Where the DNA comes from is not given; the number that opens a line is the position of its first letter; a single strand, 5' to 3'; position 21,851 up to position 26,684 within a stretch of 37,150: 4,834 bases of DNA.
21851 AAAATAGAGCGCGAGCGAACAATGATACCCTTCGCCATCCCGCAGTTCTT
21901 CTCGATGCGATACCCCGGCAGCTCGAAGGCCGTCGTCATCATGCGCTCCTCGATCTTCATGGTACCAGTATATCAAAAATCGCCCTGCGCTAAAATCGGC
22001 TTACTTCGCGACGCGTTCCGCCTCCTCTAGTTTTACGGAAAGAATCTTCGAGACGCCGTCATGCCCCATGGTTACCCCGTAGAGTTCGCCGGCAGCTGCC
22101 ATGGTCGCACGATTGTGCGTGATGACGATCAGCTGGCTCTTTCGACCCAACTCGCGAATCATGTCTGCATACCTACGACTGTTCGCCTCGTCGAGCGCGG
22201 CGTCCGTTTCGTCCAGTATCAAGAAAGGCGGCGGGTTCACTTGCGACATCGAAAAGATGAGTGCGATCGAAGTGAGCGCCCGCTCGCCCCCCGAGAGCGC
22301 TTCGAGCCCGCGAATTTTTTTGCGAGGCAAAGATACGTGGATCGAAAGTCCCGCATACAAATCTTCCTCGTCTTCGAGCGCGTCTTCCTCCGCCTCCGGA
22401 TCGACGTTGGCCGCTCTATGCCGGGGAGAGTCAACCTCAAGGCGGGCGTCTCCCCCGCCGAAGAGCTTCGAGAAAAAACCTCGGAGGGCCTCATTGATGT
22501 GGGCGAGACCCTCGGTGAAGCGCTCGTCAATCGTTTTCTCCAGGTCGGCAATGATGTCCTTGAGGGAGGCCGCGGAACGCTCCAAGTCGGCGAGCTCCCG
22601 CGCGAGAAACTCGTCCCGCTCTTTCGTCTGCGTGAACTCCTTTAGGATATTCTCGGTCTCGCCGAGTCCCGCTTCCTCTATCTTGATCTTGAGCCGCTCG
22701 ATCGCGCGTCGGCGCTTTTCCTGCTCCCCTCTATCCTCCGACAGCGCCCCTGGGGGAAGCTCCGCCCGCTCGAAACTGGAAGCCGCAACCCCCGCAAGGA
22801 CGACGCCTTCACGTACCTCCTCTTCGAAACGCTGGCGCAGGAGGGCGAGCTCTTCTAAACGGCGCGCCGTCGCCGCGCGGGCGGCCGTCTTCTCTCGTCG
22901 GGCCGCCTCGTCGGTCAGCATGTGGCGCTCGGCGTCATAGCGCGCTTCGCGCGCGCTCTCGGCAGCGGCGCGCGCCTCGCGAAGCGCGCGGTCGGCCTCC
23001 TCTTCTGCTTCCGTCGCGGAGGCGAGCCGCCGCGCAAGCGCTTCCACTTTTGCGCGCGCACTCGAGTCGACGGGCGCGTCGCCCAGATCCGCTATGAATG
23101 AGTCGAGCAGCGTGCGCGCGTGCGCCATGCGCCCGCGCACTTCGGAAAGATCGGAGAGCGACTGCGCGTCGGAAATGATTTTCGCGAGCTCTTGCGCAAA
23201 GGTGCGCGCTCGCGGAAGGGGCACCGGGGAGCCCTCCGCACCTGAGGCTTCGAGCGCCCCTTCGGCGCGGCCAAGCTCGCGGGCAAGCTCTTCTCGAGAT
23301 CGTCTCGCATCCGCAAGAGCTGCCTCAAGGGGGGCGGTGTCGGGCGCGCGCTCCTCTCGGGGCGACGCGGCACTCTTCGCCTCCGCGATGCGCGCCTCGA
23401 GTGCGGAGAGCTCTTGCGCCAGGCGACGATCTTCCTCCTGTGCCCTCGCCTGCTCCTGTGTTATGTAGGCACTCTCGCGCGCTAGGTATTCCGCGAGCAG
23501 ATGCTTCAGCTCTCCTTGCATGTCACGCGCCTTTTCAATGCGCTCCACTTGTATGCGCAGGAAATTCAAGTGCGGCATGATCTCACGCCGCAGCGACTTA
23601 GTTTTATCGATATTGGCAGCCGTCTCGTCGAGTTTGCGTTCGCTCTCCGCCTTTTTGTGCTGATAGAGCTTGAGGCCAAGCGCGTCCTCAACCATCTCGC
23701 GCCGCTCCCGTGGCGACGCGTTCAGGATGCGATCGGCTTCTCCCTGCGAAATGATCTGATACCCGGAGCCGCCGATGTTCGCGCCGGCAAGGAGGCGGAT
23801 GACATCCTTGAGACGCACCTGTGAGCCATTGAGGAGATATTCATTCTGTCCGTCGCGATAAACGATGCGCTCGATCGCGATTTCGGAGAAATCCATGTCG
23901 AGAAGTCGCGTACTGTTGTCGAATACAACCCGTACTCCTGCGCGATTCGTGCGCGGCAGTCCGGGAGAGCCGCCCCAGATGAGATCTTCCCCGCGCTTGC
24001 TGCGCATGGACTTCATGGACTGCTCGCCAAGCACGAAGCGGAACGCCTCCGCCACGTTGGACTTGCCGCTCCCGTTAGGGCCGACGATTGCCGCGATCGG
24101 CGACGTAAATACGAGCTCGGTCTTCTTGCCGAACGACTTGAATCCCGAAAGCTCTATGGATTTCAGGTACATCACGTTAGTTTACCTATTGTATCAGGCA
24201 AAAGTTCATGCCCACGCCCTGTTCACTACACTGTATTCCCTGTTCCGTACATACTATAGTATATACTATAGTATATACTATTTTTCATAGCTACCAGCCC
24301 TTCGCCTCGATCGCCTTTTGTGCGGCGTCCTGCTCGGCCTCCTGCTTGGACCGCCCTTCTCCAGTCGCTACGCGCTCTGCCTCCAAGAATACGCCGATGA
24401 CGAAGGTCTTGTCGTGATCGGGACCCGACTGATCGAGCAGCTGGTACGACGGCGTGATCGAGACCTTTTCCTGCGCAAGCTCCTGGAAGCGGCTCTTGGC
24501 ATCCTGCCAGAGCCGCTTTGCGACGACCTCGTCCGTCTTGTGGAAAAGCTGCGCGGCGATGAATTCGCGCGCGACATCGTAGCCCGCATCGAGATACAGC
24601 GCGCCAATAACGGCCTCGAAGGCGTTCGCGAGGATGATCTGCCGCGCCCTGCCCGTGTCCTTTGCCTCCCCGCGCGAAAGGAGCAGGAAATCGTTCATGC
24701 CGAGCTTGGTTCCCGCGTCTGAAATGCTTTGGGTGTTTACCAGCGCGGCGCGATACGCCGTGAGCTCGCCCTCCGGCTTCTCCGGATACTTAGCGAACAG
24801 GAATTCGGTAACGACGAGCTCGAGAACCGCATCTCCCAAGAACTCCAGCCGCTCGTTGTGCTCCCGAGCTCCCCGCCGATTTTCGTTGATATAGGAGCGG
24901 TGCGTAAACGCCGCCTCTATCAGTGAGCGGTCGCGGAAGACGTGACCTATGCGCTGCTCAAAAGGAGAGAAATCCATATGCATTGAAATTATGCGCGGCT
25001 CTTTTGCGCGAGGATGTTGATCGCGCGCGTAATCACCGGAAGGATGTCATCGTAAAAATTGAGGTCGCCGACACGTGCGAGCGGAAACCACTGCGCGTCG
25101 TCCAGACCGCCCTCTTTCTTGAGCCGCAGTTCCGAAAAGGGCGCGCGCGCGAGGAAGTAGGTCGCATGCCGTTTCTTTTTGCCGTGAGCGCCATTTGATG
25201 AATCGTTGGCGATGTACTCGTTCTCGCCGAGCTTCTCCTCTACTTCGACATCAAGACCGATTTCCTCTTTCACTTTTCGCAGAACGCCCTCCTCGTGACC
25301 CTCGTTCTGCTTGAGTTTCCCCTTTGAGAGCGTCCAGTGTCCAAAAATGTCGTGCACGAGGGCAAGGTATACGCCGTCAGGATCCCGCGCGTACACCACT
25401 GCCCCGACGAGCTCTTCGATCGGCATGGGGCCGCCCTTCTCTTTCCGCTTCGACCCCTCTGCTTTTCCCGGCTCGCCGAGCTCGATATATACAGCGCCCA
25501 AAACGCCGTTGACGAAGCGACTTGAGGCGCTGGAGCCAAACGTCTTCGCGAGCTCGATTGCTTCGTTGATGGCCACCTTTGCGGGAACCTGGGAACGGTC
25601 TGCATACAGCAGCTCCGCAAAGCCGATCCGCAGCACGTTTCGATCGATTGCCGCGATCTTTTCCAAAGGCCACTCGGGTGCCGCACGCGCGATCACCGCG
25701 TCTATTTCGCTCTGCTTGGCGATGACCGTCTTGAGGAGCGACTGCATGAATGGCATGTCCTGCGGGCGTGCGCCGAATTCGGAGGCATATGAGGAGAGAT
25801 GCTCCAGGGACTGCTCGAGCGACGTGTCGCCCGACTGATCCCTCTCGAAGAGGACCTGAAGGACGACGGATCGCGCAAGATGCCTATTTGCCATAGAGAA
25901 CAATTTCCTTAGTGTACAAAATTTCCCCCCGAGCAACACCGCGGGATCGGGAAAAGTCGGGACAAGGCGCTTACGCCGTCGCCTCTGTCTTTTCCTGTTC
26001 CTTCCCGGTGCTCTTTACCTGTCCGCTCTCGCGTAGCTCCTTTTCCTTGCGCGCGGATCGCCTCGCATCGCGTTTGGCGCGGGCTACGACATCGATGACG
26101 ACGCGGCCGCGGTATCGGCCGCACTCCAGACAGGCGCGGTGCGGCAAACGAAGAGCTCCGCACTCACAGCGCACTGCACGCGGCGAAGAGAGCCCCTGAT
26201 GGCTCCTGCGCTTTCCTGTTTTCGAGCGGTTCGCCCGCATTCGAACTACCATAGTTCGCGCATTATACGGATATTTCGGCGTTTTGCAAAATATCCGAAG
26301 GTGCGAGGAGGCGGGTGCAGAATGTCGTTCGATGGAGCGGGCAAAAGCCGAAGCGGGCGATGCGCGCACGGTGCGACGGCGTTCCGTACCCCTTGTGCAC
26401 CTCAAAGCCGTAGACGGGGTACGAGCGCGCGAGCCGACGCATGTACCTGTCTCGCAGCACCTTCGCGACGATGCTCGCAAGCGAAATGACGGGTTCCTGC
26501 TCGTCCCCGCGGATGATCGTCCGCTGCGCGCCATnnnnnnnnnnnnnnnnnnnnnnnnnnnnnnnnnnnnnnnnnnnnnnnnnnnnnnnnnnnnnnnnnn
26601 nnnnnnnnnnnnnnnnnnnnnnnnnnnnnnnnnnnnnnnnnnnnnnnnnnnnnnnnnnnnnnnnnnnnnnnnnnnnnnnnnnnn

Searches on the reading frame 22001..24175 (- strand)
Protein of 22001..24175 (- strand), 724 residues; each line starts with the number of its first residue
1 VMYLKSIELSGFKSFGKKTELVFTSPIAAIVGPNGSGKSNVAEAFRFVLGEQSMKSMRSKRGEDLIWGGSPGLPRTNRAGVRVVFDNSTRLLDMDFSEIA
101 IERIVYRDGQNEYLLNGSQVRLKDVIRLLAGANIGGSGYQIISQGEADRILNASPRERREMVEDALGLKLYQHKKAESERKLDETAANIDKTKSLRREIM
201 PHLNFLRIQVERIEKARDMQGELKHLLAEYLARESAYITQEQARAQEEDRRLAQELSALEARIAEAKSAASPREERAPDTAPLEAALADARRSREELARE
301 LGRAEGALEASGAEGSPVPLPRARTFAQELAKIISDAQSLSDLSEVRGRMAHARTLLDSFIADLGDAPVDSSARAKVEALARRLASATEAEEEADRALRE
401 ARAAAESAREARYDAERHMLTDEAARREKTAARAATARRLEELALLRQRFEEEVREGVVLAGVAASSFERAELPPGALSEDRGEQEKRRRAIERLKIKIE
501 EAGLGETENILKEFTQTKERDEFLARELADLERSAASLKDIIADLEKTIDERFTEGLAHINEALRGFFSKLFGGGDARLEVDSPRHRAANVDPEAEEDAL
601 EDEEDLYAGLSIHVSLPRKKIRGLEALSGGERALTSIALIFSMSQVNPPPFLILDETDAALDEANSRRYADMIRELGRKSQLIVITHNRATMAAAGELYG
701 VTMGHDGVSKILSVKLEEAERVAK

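Call 7: search_protein_families(library=pfam, proteins=[window:22001-24175:-], max_evalue=0.001)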
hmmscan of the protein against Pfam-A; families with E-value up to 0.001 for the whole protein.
window:22001-24175:- (724 aa): 5 families
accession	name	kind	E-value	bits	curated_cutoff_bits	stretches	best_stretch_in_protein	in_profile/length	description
PF02463.25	SMC_N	-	1.5e-65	221.1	40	1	3-709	1-219/220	RecF/RecN/SMC N terminal domain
PF13476.12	AAA_23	-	4.7e-16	60.5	27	1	6-200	1-197/201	AAA domain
PF13304.12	AAA_21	-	1.8e-10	41.9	27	1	27-94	1-51/304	AAA domain, putative AbiEii toxin, Type IV TA system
PF13175.12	AAA_15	-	4.1e-10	40.3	32.1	1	2-81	1-55/374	AAA ATPase domain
PF00005.33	ABC_tran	-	4.1e-06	27.9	25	0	27-46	13-32/137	ABC transporter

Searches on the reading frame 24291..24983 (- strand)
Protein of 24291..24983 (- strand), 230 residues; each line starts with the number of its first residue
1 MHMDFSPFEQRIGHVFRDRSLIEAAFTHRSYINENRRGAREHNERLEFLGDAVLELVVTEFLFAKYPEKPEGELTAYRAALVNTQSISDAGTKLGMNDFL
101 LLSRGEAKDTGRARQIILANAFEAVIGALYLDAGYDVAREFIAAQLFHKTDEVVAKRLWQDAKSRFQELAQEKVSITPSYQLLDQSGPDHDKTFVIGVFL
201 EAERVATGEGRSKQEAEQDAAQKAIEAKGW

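Call 44: search_protein_families(library=pfam, proteins=[window:24291-24983:-], max_evalue=0.001)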
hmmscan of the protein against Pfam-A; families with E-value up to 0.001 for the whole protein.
window:24291-24983:- (230 aa): 4 families
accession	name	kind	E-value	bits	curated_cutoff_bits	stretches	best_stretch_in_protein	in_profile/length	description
PF14622.11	Ribonucleas_3_3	-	2e-38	131.9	35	1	18-148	1-126/128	Ribonuclease-III-like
PF00636.31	Ribonuclease_3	-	4.6e-25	88.8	27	1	44-134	1-102/102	Ribonuclease III domain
PF00035.32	dsrm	-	3.8e-16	59.8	23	1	162-226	1-64/66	Double-stranded RNA binding motif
PF22935.1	RM44_endonuclase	-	1.3e-13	51.7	27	1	8-129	9-139/139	Large ribosomal subunit protein mL44, endonuclease domain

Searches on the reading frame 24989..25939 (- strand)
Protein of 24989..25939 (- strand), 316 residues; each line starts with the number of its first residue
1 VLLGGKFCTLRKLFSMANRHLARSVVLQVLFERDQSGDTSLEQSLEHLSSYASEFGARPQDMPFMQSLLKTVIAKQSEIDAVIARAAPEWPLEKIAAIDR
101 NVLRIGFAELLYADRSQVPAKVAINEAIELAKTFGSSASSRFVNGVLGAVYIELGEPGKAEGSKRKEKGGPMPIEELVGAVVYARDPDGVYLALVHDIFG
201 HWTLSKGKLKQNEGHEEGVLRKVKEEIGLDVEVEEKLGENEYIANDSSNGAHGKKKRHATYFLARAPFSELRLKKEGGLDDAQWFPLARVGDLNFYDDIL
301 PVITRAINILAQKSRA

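Call 44: search_protein_families(library=pfam, proteins=[window:24989-25939:-], max_evalue=0.001)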
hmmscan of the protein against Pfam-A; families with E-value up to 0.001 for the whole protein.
window:24989-25939:- (316 aa): 2 families
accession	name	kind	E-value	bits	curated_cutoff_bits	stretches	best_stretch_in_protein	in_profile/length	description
PF01029.23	NusB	-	4.2e-32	111.8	23.1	1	22-150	3-131/133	NusB family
PF00293.34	NUDIX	-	8.2e-13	49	21.1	1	179-291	5-119/134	NUDIX domain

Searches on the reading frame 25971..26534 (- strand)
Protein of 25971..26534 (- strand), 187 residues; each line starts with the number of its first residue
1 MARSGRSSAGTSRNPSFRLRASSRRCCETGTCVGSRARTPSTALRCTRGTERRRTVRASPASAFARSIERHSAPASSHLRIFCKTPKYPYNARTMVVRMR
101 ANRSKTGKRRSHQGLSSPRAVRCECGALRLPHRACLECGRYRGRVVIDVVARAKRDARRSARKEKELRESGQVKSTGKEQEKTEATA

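Call 44: search_protein_families(library=pfam, proteins=[window:25971-26534:-], max_evalue=0.001)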
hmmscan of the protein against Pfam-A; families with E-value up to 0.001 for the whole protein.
window:25971-26534:- (187 aa): 1 family
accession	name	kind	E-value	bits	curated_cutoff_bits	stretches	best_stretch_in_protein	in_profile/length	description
PF01783.29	Ribosomal_L32p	-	2.4e-13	50.5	21.3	1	103-148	9-55/56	Ribosomal L32p protein family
